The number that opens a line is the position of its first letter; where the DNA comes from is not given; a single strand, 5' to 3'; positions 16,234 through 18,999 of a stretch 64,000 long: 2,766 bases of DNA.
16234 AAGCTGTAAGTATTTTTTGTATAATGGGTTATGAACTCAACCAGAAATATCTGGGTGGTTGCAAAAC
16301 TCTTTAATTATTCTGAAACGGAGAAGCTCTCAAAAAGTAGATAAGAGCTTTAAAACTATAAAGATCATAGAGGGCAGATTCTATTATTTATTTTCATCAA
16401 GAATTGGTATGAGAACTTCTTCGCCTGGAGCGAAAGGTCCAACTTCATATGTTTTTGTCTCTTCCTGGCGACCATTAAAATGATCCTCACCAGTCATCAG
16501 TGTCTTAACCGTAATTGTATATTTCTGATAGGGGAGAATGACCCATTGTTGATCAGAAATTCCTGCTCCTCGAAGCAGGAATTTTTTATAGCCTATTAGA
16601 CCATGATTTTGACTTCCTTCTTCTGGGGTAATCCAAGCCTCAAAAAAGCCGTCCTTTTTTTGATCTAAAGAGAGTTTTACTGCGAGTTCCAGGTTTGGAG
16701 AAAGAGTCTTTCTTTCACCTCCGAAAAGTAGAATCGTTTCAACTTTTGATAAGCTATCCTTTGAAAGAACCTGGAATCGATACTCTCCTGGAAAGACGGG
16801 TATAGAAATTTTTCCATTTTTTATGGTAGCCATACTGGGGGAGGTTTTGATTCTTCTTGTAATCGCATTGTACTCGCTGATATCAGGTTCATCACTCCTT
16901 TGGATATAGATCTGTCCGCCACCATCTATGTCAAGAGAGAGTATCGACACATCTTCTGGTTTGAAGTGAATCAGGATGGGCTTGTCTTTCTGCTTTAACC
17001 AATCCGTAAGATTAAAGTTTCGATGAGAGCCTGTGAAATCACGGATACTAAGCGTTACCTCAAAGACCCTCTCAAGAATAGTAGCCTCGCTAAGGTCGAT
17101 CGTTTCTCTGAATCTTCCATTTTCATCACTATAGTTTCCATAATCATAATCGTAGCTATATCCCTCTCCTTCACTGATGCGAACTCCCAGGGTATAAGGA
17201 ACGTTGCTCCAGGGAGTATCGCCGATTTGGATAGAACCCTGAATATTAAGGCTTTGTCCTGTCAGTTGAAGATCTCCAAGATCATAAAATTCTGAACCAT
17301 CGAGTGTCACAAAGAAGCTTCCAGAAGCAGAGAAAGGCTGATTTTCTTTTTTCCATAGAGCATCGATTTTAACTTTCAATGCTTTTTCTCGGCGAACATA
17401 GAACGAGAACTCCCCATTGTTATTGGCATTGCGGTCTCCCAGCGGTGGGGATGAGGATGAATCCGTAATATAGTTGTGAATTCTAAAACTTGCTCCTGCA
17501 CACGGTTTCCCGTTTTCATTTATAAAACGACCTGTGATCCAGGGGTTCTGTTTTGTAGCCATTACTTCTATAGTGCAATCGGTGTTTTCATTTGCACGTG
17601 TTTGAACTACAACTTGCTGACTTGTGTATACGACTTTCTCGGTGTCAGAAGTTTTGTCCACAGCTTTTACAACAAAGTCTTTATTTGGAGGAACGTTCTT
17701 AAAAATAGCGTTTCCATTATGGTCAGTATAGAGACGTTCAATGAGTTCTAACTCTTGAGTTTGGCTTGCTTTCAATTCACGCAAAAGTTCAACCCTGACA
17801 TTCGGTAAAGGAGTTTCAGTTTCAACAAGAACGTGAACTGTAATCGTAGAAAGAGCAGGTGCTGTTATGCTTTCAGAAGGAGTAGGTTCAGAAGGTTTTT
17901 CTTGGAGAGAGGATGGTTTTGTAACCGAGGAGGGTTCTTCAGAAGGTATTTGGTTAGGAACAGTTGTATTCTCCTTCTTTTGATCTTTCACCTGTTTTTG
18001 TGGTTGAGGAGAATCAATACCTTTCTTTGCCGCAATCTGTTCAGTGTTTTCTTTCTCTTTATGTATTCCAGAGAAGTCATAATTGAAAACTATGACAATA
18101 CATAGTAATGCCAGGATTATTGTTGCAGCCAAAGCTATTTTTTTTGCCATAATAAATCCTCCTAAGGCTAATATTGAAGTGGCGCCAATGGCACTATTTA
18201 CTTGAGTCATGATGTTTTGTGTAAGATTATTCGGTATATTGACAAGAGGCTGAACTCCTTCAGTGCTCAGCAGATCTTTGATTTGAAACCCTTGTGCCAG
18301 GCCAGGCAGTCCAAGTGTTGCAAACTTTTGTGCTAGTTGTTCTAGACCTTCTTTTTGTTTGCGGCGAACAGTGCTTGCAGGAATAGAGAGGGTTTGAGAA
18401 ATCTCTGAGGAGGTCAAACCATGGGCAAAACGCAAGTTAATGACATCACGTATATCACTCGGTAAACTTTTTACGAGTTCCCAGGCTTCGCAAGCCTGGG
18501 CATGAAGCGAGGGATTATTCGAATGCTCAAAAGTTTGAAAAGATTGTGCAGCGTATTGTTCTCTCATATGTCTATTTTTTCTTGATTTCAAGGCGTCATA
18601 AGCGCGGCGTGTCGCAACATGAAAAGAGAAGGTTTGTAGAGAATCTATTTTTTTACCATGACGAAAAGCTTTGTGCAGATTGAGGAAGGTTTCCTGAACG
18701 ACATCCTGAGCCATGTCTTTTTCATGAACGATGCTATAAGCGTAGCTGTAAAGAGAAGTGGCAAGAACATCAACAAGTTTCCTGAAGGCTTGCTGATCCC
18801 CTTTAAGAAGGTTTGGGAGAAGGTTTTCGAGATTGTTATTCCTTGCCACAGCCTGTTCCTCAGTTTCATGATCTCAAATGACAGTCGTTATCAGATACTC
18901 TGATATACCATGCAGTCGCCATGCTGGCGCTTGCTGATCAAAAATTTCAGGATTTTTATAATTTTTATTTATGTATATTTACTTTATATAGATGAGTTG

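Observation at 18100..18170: Perfect in-frame internal start (AGGAGG-7 nt-ATG) inside the ECF fusion gene, just before its signal-like segment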

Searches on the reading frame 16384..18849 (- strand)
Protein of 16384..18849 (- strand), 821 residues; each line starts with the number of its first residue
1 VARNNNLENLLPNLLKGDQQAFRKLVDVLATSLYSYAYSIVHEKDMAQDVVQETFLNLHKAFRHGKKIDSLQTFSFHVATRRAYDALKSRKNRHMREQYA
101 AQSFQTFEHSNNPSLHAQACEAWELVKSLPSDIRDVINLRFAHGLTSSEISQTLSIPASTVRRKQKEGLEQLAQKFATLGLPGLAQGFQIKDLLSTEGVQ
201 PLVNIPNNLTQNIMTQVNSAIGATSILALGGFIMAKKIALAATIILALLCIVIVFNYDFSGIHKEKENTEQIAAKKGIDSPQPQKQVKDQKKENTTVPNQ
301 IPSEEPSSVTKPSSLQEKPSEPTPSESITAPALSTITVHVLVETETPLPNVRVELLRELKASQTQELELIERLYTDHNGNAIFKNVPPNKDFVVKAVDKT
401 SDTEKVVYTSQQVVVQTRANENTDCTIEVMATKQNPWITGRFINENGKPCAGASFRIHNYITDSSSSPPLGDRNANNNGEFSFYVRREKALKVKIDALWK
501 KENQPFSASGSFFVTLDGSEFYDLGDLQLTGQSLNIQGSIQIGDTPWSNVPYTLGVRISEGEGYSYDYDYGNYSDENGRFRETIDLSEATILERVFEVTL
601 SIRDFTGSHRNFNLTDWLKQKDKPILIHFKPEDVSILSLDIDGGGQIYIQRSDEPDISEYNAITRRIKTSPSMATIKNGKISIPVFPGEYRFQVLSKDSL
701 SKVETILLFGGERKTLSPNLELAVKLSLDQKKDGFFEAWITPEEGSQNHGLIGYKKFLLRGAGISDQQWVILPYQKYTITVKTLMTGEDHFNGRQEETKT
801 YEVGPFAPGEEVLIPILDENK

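Call 3: search_protein_families(library=pfam, proteins=[window:16384-18849:-], max_evalue=0.1)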
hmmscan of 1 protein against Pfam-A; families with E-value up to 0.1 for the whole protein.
window:16384-18849:- (821 aa): 8 families
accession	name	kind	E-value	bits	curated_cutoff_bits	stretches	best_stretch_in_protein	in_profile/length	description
PF04542.20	Sigma70_r2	-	1.6e-09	37.9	24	1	30-91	6-69/71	Sigma-70 region 2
PF04545.22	Sigma70_r4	-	2.7e-09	36.8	24.1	1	127-172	3-48/50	Sigma-70, region 4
PF08281.18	Sigma70_r4_2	-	1.9e-06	27.8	25.7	1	123-166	5-48/54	Sigma-70, region 4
PF13620.12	CarboxypepD_reg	-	9.3e-06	26.3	32.3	1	335-414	1-68/82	Carboxypeptidase regulatory-like domain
PF07638.17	Sigma70_ECF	-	0.00013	22.3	21.1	1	6-164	3-171/185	ECF sigma factor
PF17802.7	SpaA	-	0.0011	19.5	23.1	1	343-416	11-77/91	Prealbumin-like fold domain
PF25787.1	HTH_SB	-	0.051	13.8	43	0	127-162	5-40/53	Sleeping Beauty transposase HTH domain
PF13384.12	HTH_23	-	0.063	13.6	24.6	0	140-172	13-49/50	Homeodomain-like domain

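Call 4: search_protein_families(library=ncbifam, proteins=[window:16384-18849:-], max_evalue=0.1)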
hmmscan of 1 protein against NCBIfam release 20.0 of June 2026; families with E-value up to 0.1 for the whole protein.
window:16384-18849:- (821 aa): 85 families (the best 25 are shown)
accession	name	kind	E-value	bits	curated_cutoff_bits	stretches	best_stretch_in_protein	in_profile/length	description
TIGR02985.1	Sig70_bacteroi1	subfamily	3.6e-20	72.8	126.4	1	20-175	1-161/162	RNA polymerase sigma-70 factor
NF007216.0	PRK09638.1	equivalog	8.2e-20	71.3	194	1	9-176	7-174/180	RNA polymerase sigma factor SigY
TIGR02937.1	sigma70-ECF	superfamily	1.4e-19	70.3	42.9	1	21-175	2-164/165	sigma-70 family RNA polymerase sigma factor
NF009195.0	PRK12543.1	subfamily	3.3e-19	69.1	197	1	1-176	1-178/192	RNA polymerase sigma factor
NF058625.1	sigma_PG0214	equivalog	6.5e-19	68.3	130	1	19-162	3-147/170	GFO_1088 family ECF-type sigma factor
NF009166.1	PRK12513.1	equivalog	2.9e-18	66.3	206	1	7-178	9-188/193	RNA polymerase sigma factor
NF009172.0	PRK12519.1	subfamily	8.8e-18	64.5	222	1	8-175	17-188/194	RNA polymerase sigma factor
NF007223.0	PRK09641.1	equivalog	2.8e-17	63.2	209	1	10-177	8-185/187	RNA polymerase sigma factor SigW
NF007227.0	PRK09645.1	subfamily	2e-16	60.4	202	1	18-176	11-170/177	sigma-70 family RNA polymerase sigma factor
NF007228.0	PRK09646.1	subfamily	2.3e-16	60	226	1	3-175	13-189/194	ECF RNA polymerase sigma factor SigK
TIGR02983.1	SigE-fam_strep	subfamily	3.7e-16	59.4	141.55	1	18-176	4-158/162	SigE family RNA polymerase sigma factor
TIGR02954.1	Sig70_famx3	hypoth_equivalog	9.6e-16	58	188.5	1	9-176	5-167/170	RNA polymerase sigma-70 factor, TIGR02954 family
TIGR02948.1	SigW_bacill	equivalog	7.1e-15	55.6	243.1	1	13-177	11-185/187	RNA polymerase sigma factor SigW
NF006930.0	PRK09415.1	subfamily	2.5e-14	53.5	198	1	20-176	16-175/179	RNA polymerase factor sigma C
NF009168.0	PRK12515.1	subfamily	5.4e-14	52.1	236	1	5-180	7-183/189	RNA polymerase sigma factor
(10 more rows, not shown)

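Call 7: find_homologous_proteins(query=window:16384-18849:-)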
Query window:16384-18849:- (821 aa): 1 proteins with E <= 0.001 among 8000 candidates.
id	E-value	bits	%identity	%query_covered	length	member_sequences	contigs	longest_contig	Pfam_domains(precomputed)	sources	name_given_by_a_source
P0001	0.0e+0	1851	100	100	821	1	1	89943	PF04545.23,PF04542.21,PF13620.13,PF08281.19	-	-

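Call 17: search_protein_representatives(protein=window:16384-18849:-)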
Query: 821 residues. Proteins with E-value up to 0.001 (for the whole library): 18580; up to 1e-10: 246; up to 1e-30: 2. The best 150 are listed.
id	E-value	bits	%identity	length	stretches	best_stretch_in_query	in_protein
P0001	0.0e+00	1851.4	100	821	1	1-821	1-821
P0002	1.1e-31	126.1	30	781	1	12-351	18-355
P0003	1.6e-29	118.9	33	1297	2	6-230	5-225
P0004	1.5e-27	112.4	34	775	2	5-239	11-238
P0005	4.7e-27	110.7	47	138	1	2-131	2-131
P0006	1.2e-26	109.4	31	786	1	4-247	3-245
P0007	9.9e-26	106.4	32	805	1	6-306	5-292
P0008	1.9e-25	105.4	39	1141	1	6-248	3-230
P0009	5.0e-24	100.7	34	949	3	8-226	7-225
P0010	1.1e-23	99.6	35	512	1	14-240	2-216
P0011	1.2e-23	99.4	30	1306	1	5-276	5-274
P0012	5.2e-23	97.4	32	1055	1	6-227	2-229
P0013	1.1e-22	96.3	33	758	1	9-236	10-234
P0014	1.3e-22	96.1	35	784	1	6-234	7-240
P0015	2.3e-22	95.2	27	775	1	5-343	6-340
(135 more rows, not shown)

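Call 25: find_related_loci(query=A2, collection=genome_contigs, flank=3000)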
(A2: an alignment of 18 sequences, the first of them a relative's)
Query A2 (950 aa) in genome_contigs; peptide patterns used: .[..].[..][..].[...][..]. (x = any residue, [..] = any of these).
600 stretches matched a pattern (row limit reached: there are more); 414 encode a relative of the query (tblastn E <= 1e-3); the best 80 are kept; 80 distinct loci.
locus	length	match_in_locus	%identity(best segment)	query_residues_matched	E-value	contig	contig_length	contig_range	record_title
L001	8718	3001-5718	37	5-935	2e-143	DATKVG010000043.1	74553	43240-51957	MAG TPA_asm: Candidatus Bathyarchaeia archaeon isolate SMAG_U14127 k141_2432591, whole genome shotgun sequence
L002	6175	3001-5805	37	1-942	3e-141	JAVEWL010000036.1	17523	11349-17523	MAG: FCB group bacterium isolate BF4_144 NODE_9928_length_17523_cov_3.140952_Biofilm4, whole genome shotgun sequence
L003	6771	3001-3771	48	1-255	3e-63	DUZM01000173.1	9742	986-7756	MAG TPA_asm: Candidatus Hydrogenedentota bacterium isolate MAG_17963_hgd_111 Ga0180437_10013050, whole genome shotgun se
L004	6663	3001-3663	49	1-222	4e-56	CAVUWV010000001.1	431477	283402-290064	MAG: Candidatus Hydrogenedentes bacterium isolate MFD05684.bin.2.193 genome assembly, contig: contig_10191, whole genome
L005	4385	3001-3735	47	4-249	2e-50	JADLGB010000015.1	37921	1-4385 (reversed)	MAG: Candidatus Hydrogenedentota bacterium isolate SJ408 c_000000046167, whole genome shotgun sequence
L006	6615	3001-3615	48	1-208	2e-50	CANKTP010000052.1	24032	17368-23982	MAG: Candidatus Hydrogenedentes bacterium isolate TH-Jun18-22 genome assembly, contig: TH-Jun18-C4291, whole genome shot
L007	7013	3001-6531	38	5-592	9e-48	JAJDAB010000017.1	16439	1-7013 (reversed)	MAG: Candidatus Hydrogenedentota bacterium isolate OFTM269 OFTM269_16, whole genome shotgun sequence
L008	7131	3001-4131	35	1-363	2e-51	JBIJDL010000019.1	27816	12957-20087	MAG: Candidatus Hydrogenedentales bacterium isolate ME2006-08-22D15_3300044611_group2_bin248 Rohwer_bin1462_scaffold_116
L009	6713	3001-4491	31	2-535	1e-45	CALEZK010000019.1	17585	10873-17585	MAG TPA_asm: uncultured bacterium isolate SRR1506987_bin.88_CONCOCT_v1.1_MAG genome assembly, contig: ERZ761602.4558, wh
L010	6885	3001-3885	37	4-312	1e-38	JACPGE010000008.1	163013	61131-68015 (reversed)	MAG: Candidatus Hydrogenedentota bacterium isolate NC_groundwater_379_Ag_B-0.1um_61_26 GD18-4_B1_scaffold_142061, whole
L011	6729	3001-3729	40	3-233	7e-38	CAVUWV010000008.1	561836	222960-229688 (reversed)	MAG: Candidatus Hydrogenedentes bacterium isolate MFD05684.bin.2.193 genome assembly, contig: contig_24216, whole genome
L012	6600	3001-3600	38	1-199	5e-36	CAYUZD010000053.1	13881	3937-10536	MAG TPA_asm: uncultured Nitrospirales bacterium isolate SRP287453_co1_86 genome assembly, contig: NODE_8223_length_13881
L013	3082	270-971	39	4-226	3e-29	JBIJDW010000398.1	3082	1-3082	MAG: Kiritimatiellia bacterium isolate ME2006-08-30D12_3300044970_group2_bin194 Rohwer_bin2526_scaffold_49136_c1, whole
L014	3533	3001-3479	43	5-167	2e-30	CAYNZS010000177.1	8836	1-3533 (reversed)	MAG TPA_asm: uncultured Nitrospirales bacterium isolate SRP308112_co1_423 genome assembly, contig: NODE_15259_length_883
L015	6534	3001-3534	35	9-174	2e-16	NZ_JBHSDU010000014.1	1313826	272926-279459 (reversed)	Steroidobacter flavus strain CGMCC 1.10759 velvet_auto_105_14, whole genome shotgun sequence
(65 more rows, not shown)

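Call 27: find_related_loci(query=A2, collection=metagenome_contigs, flank=3000)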
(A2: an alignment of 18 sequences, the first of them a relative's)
Query A2 (950 aa) in metagenome_contigs; peptide patterns used: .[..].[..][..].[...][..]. (x = any residue, [..] = any of these).
600 stretches matched a pattern (row limit reached: there are more); 401 encode a relative of the query (tblastn E <= 1e-3); the best 80 are kept; 80 distinct loci.
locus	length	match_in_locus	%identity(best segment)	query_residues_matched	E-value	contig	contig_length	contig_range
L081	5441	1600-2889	36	2-450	3e-63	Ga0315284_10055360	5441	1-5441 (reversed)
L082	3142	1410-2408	38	1-348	1e-51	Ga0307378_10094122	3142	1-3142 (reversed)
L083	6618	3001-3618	40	4-212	8e-43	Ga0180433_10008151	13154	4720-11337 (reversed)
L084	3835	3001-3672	35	3-219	2e-30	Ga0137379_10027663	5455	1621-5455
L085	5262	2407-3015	35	4-201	8e-29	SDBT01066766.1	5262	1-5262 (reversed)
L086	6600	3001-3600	33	4-201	2e-23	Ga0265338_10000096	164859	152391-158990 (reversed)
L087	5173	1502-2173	34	4-233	7e-23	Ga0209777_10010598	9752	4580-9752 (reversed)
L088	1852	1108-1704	34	3-200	1e-21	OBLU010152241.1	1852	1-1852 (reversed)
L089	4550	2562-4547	31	2-210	1e-20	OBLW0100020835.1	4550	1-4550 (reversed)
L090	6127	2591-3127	36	5-174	1e-19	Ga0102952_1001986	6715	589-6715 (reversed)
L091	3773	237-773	36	5-174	1e-19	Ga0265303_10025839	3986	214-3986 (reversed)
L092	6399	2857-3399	38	5-176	1e-18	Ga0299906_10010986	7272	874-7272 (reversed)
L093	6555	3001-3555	35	1-174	9e-18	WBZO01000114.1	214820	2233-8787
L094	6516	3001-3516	33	17-176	2e-17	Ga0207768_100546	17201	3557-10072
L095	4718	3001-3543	35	5-174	3e-17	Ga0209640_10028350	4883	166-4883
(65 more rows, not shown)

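Call 31: find_homologous_proteins(query=A2, max_evalue=1e-10)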
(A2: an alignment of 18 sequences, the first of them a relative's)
Query A2 (18 sequences) (950 aa, profile of the alignment): 306 proteins with E <= 1e-10 among 8000 candidates; the best 120 are listed.
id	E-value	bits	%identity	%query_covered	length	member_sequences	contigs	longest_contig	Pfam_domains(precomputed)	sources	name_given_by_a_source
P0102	2.4e-280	951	100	100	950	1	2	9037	PF04545.23,PF04542.21,PF13620.13,PF08281.19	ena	-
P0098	1.0e-275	936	46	38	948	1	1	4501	PF17802.8,PF04542.21,PF13620.13,PF08281.19,PF17210.10,PF13715.13,PF22902.3,PF02369.23,PF11974.15,PF20598.5,PF04545.23,PF22904.4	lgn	-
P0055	2.7e-274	931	41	48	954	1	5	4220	PF10670.16,PF13715.13,PF14686.13,PF17802.8,PF04545.23,PF04542.21,PF13620.13,PF08281.19,PF22904.4,PF17210.10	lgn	-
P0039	1.5e-250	852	40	85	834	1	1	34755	PF04545.23,PF04542.21,PF13620.13,PF08281.19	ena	-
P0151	6.2e-238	811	44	46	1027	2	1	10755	PF17802.8,PF04542.21,PF00775.28,PF13620.13,PF08281.19,PF17210.10,PF13715.13,PF02369.23,PF14686.13,PF04545.23,PF09430.17,PF22904.4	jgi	-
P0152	3.1e-235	802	47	37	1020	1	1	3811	PF07210.19,PF17802.8,PF04542.21,PF00775.28,PF13620.13,PF08281.19,PF17210.10,PF10670.16,PF13715.13,PF25020.2,PF02369.23,PF14686.13,PF20598.5,PF15976.12,PF04545.23,PF22904.4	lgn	-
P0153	1.2e-233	796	48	37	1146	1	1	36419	PF13384.13,PF07210.19,PF17802.8,PF23193.2,PF04542.21,PF00775.28,PF13620.13,PF08281.19,PF17210.10,PF10670.16,PF13715.13,PF25020.2,PF01060.30,PF14686.13,PF24025.2,PF20598.5,PF04545.23,PF09430.17,PF22904.4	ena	-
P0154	4.2e-225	768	48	36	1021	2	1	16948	PF17802.8,PF04542.21,PF00775.28,PF13620.13,PF08281.19,PF17210.10,PF10670.16,PF13715.13,PF25020.2,PF14686.13,PF15976.12,PF04545.23,PF22904.4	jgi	jgi:RNA polymerase sigma factor (sigma-70 family)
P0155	1.5e-221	756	40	98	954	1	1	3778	PF13715.13,PF04542.21,PF13620.13,PF08281.19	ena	-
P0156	6.5e-219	748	36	100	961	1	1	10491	PF04545.23,PF04542.21,PF13620.13,PF08281.19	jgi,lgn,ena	-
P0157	9.6e-218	744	36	100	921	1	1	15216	PF10670.16,PF13715.13,PF17789.8,PF02369.23,PF20598.5,PF17802.8,PF04545.23,PF04542.21,PF00775.28,PF13620.13,PF08281.19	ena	-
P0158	1.7e-216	740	39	99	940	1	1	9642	PF13715.13,PF25020.2,PF13384.13,PF02369.23,PF20598.5,PF15976.12,PF04545.23,PF04542.21,PF00775.28,PF13620.13,PF08281.19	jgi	-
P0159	2.3e-215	736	56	27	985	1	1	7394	PF13715.13,PF14686.13,PF20598.5,PF17802.8,PF04545.23,PF04542.21,PF00775.28,PF13620.13,PF08281.19,PF22904.4,PF17210.10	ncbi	ncbi:sigma-70 family RNA polymerase sigma factor [Candidatus Hydrogenedentota bacterium]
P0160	7.1e-214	731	32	56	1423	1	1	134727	PF10670.16,PF13715.13,PF02369.23,PF20598.5,PF17802.8,PF04542.21,PF00775.28,PF13620.13,PF09430.17,PF22904.4,PF17210.10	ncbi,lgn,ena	-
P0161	2.4e-207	709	36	62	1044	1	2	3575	PF17802.8,PF04542.21,PF00775.28,PF13620.13,PF08281.19,PF17210.10,PF10670.16,PF13715.13,PF11974.15,PF14686.13,PF20598.5,PF15976.12,PF04545.23,PF09430.17,PF22904.4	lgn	-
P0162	2.0e-206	706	60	25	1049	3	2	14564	PF13715.13,PF17802.8,PF04545.23,PF04542.21,PF13620.13,PF08281.19,PF22904.4,PF17210.10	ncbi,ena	-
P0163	3.7e-206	705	41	40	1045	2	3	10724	PF13715.13,PF25020.2,PF14686.13,PF20598.5,PF04545.23,PF04542.21,PF00775.28,PF13620.13,PF08281.19,PF22904.4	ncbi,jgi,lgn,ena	-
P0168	1.4e-201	690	39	47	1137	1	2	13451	PF17802.8,PF04542.21,PF13620.13,PF08281.19,PF17210.10,PF10670.16,PF13715.13,PF02369.23,PF14686.13,PF20598.5,PF15976.12,PF04545.23,PF09430.17,PF22904.4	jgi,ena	-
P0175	1.1e-193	664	24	21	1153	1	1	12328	PF13715.13,PF04545.23,PF04542.21,PF13620.13,PF08281.19,PF22904.4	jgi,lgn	jgi:RNA polymerase sigma factor (sigma-70 family)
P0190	1.4e-178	614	37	47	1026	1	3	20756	PF17802.8,PF04542.21,PF13620.13,PF08281.19,PF17210.10,PF10670.16,PF13715.13,PF02369.23,PF20598.5,PF04545.23,PF09430.17,PF22904.4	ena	-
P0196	1.0e-176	608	49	27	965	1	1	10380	PF13715.13,PF14686.13,PF17802.8,PF04545.23,PF04542.21,PF13620.13,PF08281.19,PF22904.4,PF17210.10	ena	-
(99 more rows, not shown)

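Call 33: find_encoding_contigs(protein=P0151, flank=3000, max_places=1)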
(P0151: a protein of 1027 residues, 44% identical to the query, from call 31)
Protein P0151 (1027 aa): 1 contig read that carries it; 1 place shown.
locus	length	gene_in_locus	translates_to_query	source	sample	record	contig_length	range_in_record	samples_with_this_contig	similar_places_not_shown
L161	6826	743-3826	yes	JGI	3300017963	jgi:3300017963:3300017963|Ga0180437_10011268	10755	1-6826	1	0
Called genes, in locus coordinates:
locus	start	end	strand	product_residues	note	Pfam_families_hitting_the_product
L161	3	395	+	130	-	?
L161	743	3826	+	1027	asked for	PF04542:Sigma70_r2, PF04545:Sigma70_r4, PF08281:Sigma70_r4_2, PF00775:Dioxygenase_C (faint), PF02369:Big_1 (faint), PF09430:EMC7_beta-sandw (faint), PF13620:CarboxypepD_reg, PF13620:CarboxypepD_reg (weak), +5 more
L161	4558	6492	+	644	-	PF01135:PCMT (weak), PF01209:Ubie_methyltran, PF13489:Methyltransf_23, PF08241:Methyltransf_11, PF08242:Methyltransf_12, PF13649:Methyltransf_25, PF13847:Methyltransf_31, PF07478:Dala_Dala_lig_C, +2 more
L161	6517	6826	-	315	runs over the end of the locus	PF04041:Glyco_hydro_130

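Call 34: find_encoding_contigs(protein=P0153, flank=3000, max_places=1)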
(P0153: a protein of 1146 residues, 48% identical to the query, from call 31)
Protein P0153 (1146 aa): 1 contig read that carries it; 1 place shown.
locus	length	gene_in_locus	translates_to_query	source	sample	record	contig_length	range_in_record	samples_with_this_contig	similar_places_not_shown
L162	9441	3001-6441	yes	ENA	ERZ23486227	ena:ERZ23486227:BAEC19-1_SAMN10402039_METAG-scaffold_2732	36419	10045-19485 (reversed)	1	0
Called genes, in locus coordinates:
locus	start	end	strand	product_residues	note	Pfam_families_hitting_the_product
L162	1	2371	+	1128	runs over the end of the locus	PF11845:Tll0287-like (faint), PF14522:Cytochrome_C7 (faint), PF13442:Cytochrome_CBB3, PF14537:Cytochrom_c3_2 (faint), PF22113:Mtrc-MtrF_II-IV_dom (faint), PF00034:Cytochrom_C (weak)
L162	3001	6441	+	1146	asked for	PF04542:Sigma70_r2, PF04545:Sigma70_r4, PF08281:Sigma70_r4_2, PF13384:HTH_23 (weak), PF17210:SdrD_B (faint), PF13620:CarboxypepD_reg, PF13715:CarbopepD_reg_2 (weak), PF13620:CarboxypepD_reg, +12 more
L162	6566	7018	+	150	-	-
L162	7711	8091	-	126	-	PF07238:PilZ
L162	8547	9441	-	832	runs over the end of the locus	PF22244:GCE_fung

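Call 35: find_encoding_contigs(protein=P0157, flank=3000, max_places=1)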
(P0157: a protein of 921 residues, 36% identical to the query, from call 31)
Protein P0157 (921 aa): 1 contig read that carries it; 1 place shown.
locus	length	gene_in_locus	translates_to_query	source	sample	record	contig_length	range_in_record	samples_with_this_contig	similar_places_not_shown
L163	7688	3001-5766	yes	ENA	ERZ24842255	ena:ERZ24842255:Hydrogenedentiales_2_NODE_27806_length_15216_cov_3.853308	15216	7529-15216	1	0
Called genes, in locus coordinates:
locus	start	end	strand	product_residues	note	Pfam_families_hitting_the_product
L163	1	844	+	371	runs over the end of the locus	-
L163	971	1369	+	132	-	PF01850:PIN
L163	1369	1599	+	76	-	PF02604:PhdYeFM_antitox (weak)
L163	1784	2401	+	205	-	-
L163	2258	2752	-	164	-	PF11948:DUF3465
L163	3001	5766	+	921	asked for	PF04542:Sigma70_r2, PF08281:Sigma70_r4_2, PF04545:Sigma70_r4 (weak), PF10670:DUF4198 (faint), PF00775:Dioxygenase_C (faint), PF02369:Big_1 (faint), PF13620:CarboxypepD_reg, PF13620:CarboxypepD_reg, +4 more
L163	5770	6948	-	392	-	PF04041:Glyco_hydro_130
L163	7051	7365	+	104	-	-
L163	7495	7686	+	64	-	?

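Call 36: find_encoding_contigs(protein=P0158, flank=3000, max_places=1)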
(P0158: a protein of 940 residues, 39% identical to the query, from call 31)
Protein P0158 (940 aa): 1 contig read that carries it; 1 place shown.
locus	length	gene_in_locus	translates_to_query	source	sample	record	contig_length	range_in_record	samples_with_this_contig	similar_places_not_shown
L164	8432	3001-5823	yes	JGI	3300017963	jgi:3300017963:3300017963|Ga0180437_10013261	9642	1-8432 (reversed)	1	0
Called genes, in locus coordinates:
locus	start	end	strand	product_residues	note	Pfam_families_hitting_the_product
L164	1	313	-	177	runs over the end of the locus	PF00293:NUDIX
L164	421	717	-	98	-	PF05016:ParE_toxin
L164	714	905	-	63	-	-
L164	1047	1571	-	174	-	PF08843:AbiEii (faint)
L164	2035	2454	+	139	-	PF01842:ACT (faint)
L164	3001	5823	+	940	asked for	PF04542:Sigma70_r2, PF08281:Sigma70_r4_2, PF04545:Sigma70_r4, PF13384:HTH_23 (faint), PF00775:Dioxygenase_C (faint), PF02369:Big_1 (faint), PF13620:CarboxypepD_reg, PF13715:CarbopepD_reg_2 (faint), +3 more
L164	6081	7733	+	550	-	-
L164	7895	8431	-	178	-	?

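Call 37: find_encoding_contigs(protein=P0159, flank=3000, max_places=1)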
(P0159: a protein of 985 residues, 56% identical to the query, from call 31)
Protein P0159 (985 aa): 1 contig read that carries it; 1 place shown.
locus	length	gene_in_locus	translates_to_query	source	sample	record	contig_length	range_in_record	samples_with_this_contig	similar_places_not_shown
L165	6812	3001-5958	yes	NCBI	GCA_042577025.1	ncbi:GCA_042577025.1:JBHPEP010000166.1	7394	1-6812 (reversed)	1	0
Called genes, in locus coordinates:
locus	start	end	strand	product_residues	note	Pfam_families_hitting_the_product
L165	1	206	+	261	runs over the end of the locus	?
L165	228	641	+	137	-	-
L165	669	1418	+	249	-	-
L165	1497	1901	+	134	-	PF00583:Acetyltransf_1, PF13673:Acetyltransf_10, PF13508:Acetyltransf_7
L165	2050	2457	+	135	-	PF01209:Ubie_methyltran (weak), PF05175:MTS (weak), PF13489:Methyltransf_23, PF03848:TehB, PF13847:Methyltransf_31, PF08241:Methyltransf_11, PF08242:Methyltransf_12, PF13649:Methyltransf_25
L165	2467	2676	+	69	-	-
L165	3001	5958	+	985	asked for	PF04542:Sigma70_r2, PF04545:Sigma70_r4, PF08281:Sigma70_r4_2, PF00775:Dioxygenase_C (faint), PF13620:CarboxypepD_reg, PF13715:CarbopepD_reg_2 (faint), PF17210:SdrD_B (faint), PF13620:CarboxypepD_reg (weak), +4 more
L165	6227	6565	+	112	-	-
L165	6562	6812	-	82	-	PF08386:Abhydrolase_4 (weak)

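Call 38: find_encoding_contigs(protein=P0162, flank=3000, max_places=1)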
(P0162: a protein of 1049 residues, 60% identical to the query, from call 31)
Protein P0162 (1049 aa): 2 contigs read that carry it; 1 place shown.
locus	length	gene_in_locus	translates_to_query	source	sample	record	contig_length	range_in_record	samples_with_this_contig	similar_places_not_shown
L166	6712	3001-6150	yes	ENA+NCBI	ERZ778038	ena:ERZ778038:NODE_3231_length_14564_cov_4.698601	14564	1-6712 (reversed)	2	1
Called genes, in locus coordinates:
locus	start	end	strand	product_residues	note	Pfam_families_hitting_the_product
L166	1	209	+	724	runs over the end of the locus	PF04542:Sigma70_r2, PF04545:Sigma70_r4 (weak), PF08281:Sigma70_r4_2, PF13650:Asp_protease_2, PF13975:gag-asp_proteas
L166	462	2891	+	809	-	PF08448:PAS_4, PF08447:PAS_3 (faint), PF00989:PAS, PF13426:PAS_9, PF07730:HisKA_3, PF02518:HATPase_c, PF00072:Response_reg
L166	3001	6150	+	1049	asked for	PF04542:Sigma70_r2, PF04545:Sigma70_r4, PF08281:Sigma70_r4_2, PF22904:NOMO1-like_2nd (faint), PF13620:CarboxypepD_reg, PF13715:CarbopepD_reg_2 (faint), PF17210:SdrD_B (faint), PF13620:CarboxypepD_reg, +1 more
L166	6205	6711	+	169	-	?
